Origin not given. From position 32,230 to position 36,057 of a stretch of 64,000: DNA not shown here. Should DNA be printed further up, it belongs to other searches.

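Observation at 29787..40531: Ten-gene pseudokinase / kinase / SF1-helicase / wHTH / membrane-protein operon: candidate undescribed defence (conflict) system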

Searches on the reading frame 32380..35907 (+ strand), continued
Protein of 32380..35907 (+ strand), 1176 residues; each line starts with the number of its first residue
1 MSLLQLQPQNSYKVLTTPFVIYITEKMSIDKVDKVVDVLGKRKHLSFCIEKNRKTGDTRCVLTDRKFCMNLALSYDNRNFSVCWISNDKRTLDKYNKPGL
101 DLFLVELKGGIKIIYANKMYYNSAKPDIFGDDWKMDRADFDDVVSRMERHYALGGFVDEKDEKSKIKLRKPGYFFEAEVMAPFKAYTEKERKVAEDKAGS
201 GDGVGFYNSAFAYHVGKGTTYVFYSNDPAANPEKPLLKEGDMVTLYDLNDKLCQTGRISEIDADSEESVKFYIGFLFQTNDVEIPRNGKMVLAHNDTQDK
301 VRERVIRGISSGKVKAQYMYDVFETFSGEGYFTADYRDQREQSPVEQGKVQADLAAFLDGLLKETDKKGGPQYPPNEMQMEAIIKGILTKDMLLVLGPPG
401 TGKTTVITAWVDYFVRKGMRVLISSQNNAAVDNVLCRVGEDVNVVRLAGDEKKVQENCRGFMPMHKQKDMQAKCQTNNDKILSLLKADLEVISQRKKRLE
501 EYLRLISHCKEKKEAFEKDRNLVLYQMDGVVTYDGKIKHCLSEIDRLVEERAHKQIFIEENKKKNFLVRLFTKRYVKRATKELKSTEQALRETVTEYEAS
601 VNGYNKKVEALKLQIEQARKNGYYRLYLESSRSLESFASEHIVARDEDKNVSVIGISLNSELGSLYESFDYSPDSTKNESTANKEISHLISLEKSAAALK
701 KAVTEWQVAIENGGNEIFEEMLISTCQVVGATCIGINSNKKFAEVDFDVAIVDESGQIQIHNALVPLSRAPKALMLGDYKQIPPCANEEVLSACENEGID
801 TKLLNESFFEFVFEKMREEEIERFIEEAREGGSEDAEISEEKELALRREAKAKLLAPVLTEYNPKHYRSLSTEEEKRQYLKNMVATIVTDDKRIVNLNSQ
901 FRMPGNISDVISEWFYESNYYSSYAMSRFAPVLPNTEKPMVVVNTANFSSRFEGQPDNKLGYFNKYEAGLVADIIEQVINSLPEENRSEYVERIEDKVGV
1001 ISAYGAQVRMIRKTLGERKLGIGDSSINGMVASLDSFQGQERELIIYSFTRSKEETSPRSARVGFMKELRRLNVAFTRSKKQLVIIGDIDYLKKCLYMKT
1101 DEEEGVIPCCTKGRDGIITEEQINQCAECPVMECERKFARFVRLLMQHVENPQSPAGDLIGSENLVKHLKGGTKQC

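Call 18: find_encoding_contigs(protein=P0097, flank=10000, max_places=1)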
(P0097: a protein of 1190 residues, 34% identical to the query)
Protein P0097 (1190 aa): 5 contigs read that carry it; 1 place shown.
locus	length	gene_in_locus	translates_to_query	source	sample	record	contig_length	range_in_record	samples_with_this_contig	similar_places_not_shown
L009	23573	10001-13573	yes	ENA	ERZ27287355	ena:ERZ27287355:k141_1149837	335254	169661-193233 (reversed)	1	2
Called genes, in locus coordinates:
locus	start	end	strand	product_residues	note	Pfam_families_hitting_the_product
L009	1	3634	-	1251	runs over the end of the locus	-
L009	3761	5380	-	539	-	-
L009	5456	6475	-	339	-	PF04610:TrbL (weak)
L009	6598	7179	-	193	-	-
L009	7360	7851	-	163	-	-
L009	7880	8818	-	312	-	PF17989:ALP_N, PF22128:Alp7A_like_C (faint), PF21522:MreB-like_C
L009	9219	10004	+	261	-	PF07714:PK_Tyr_Ser-Thr (weak), PF00069:Pkinase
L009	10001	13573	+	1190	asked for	PF01443:Viral_helicase1 (faint), PF13086:AAA_11, PF13245:AAA_19 (weak), PF13604:AAA_30 (weak), PF13086:AAA_11, PF13087:AAA_12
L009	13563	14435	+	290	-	-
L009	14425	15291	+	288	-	-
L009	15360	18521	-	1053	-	PF02368:Big_2 (weak), PF02368:Big_2, PF02368:Big_2, PF02368:Big_2, PF02368:Big_2, PF22359:Big-like, PF02368:Big_2, PF00188:CAP, +7 more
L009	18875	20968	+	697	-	PF26345:ScoMcrA_N (faint), PF07728:AAA_5 (weak), PF28529:McrB_lid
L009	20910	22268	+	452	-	PF10117:McrBC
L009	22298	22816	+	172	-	PF14287:DUF4368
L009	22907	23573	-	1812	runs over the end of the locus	PF17996:CE2_N (faint), PF02368:Big_2, PF21461:HL_N-beta (faint), PF02368:Big_2, PF26918:Ig_Eae (weak), PF02368:Big_2, PF22359:Big-like (weak), PF07564:DUF1542, +1 more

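Call 19: find_encoding_contigs(protein=P0034, flank=10000, max_places=1)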
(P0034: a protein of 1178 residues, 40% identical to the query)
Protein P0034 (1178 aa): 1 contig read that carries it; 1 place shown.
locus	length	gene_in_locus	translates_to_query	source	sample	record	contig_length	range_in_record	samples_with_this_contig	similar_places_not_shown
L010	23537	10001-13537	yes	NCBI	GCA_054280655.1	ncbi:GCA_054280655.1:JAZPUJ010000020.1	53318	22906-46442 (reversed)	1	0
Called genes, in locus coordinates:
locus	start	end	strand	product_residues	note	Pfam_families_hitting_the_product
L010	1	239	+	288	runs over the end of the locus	PF14285:DUF4367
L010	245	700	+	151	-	-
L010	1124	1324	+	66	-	PF12728:HTH_17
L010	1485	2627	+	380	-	PF14659:Phage_int_SAM_3, PF22022:Phage_int_M, PF13495:Phage_int_SAM_4 (weak), PF00589:Phage_integrase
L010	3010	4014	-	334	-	PF27117:FliB_C (faint)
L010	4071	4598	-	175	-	-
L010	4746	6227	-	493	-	PF00004:AAA (weak), PF07724:AAA_2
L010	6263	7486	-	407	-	PF09002:Card1_endonuc (weak)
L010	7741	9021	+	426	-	-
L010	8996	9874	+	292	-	PF07714:PK_Tyr_Ser-Thr, PF00069:Pkinase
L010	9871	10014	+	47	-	-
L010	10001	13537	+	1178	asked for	PF00580:UvrD-helicase (faint), PF13086:AAA_11, PF13604:AAA_30 (faint), PF01443:Viral_helicase1 (faint), PF13191:AAA_16 (faint), PF13245:AAA_19 (weak), PF13087:AAA_12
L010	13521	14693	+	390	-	-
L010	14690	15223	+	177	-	-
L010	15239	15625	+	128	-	-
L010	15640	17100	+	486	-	-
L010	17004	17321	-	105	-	-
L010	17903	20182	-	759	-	PF06165:GH94_b-supersand, PF17167:Glyco_hydro_94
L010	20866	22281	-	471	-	PF01637:ATPase_2, PF13191:AAA_16, PF13173:AAA_14, PF13401:AAA_22 (weak), PF03008:DUF234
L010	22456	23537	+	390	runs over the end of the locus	PF01527:HTH_Tnp_1 (weak), PF13276:HTH_21, PF00665:rve, PF13610:DDE_Tnp_IS240 (weak), PF13683:rve_3, PF13333:rve_2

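Call 49: list_cluster_members(proteins=[P0001, P0121, P0131, P0015, P0059])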
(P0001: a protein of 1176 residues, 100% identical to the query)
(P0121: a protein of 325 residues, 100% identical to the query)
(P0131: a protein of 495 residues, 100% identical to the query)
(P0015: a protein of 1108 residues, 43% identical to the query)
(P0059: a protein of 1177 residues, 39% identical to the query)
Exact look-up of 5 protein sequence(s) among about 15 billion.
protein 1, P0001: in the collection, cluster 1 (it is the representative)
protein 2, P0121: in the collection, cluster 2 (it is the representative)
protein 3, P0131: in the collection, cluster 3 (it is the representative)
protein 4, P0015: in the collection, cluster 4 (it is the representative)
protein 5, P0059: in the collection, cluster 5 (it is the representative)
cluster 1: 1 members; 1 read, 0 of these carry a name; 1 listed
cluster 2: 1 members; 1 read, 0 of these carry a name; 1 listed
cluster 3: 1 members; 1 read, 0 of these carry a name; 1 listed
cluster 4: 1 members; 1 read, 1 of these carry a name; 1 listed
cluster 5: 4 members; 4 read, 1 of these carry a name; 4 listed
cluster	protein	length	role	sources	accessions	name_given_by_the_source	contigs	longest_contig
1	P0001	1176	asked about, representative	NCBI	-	-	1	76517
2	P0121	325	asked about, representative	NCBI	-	-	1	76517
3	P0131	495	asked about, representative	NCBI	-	-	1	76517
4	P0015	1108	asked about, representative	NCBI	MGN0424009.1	MAG: AAA domain-containing protein [Acetatifactor sp.]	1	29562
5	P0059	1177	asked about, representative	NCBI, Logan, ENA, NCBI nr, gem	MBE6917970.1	MAG: hypothetical protein E7470_08750 [Ruminococcaceae bacterium] | hypothetical protein [Oscillospiraceae bacterium]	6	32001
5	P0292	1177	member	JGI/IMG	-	-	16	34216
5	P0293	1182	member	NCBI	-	-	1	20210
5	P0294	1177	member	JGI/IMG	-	-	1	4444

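Call 66: search_solved_structures(query=window:32380-35907:+, max_evalue=1e-10)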
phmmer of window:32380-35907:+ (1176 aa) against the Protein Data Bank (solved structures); distinct sequences matched with E-value up to 1e-10: 18.
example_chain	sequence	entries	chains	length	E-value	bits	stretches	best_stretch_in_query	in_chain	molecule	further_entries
5eaw_A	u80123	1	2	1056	4.5e-27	97.5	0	997-1094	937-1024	DNA replication ATP-dependent helicase/nuclease DNA2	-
5eax_A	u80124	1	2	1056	4.5e-27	97.5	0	997-1094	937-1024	DNA replication ATP-dependent helicase/nuclease DNA2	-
5ean_A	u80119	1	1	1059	4.5e-27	97.5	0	997-1094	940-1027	DNA replication ATP-dependent helicase/nuclease DNA2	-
4b3f_X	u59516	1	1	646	2.1e-24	88.7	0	997-1100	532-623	DNA-BINDING PROTEIN SMUBP-2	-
4b3g_A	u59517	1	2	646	2.1e-24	88.7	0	997-1100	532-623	DNA-BINDING PROTEIN SMUBP-2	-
8rd3_A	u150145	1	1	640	3.3e-21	78.1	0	895-1089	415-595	ATP-dependent helicase NAM7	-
2xzl_A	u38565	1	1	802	8.6e-21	76.7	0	895-1089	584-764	ATP-DEPENDENT HELICASE NAM7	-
9qdq_A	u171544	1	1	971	2e-20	75.5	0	895-1089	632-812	ATP-dependent helicase NAM7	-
5mzn_A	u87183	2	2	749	4.5e-20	74.4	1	897-1095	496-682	Helicase SEN1,Helicase SEN1 | Helicase SEN1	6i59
2xzo_A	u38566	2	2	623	3e-19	71.6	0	893-1094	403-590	REGULATOR OF NONSENSE TRANSCRIPTS 1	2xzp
2gjk_A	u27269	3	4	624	3e-19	71.6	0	893-1094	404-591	Regulator of nonsense transcripts 1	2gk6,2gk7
6ej5_A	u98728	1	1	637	3.2e-19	71.5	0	893-1094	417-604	Regulator of nonsense transcripts 1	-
2wjv_A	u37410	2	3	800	9e-19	70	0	893-1094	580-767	REGULATOR OF NONSENSE TRANSCRIPTS 1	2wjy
9qwn_A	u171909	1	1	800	9.2e-19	70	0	893-1094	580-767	Isoform 2 of Regulator of nonsense transcripts 1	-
8ram_O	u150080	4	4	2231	3.2e-18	68.2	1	897-1095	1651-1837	Helicase SEN1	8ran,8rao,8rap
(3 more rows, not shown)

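Call 73: search_protein_families(library=pfam, proteins=[L003:5582-7711:+, L003:15553-16275:+, L010:6263-7483:-, L010:4746-6224:-, L005:15530-16867:-, L010:3010-4011:-, L008:7732-9027:+], max_evalue=0.01)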
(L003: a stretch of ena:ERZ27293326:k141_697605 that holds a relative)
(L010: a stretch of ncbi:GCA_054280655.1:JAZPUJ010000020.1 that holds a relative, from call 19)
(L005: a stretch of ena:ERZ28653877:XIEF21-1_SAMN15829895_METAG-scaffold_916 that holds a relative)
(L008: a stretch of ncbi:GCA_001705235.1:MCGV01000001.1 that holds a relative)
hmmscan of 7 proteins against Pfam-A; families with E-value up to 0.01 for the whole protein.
L003:5582-7711:+ (710 aa): 0 families

L003:15553-16275:+ (241 aa): 1 family
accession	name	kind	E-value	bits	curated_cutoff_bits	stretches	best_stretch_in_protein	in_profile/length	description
PF13646.12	HEAT_2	-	0.00018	22.1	27.7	0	190-235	9-57/88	HEAT repeats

L010:6263-7483:- (406 aa): 2 families
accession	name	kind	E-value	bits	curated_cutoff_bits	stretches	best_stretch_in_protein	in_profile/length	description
PF09002.17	Card1_endonuc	-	3.7e-06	27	26.4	1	305-387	40-119/136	Card1-like, endonuclease domain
PF21934.1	Yop-YscD_ppl_3rd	-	0.0083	16.3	24.3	0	331-361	32-62/64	YscD/CdsD-like Bon-like domain 3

L010:4746-6224:- (492 aa): 4 families
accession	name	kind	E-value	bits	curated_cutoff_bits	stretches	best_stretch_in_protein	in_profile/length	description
PF07724.20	AAA_2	-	8.3e-08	32.9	27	1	228-402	6-164/166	AAA domain (Cdc48 subfamily)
PF00004.35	AAA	-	4.4e-07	30.8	21.2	1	228-340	1-99/131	ATPase family associated with various cellular activities (AAA)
PF13401.12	AAA_22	-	0.005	17.6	27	0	225-264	5-45/130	AAA domain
PF07728.20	AAA_5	-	0.0073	16.8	22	0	228-295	2-77/139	AAA domain (dynein-related subfamily)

L005:15530-16867:- (445 aa): 4 families
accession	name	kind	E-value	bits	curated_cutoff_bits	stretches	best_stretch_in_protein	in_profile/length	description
PF00004.35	AAA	-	2e-06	28.8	21.2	1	185-283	1-98/131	ATPase family associated with various cellular activities (AAA)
PF07724.20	AAA_2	-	3.2e-06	27.7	27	1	185-355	6-164/166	AAA domain (Cdc48 subfamily)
PF07728.20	AAA_5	-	0.0029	18.1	22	0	184-253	1-78/139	AAA domain (dynein-related subfamily)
PF13401.12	AAA_22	-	0.0093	16.7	27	0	182-206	5-29/130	AAA domain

L010:3010-4011:- (333 aa): 0 families

L008:7732-9027:+ (432 aa): 2 families
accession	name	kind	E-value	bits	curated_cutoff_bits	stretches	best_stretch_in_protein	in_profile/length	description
PF00069.31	Pkinase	-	8.9e-05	22.4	31.7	1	244-384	79-198/263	Protein kinase domain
PF13643.11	DUF4145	-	9e-05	22.9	23.1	1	27-105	6-71/88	Domain of unknown function (DUF4145)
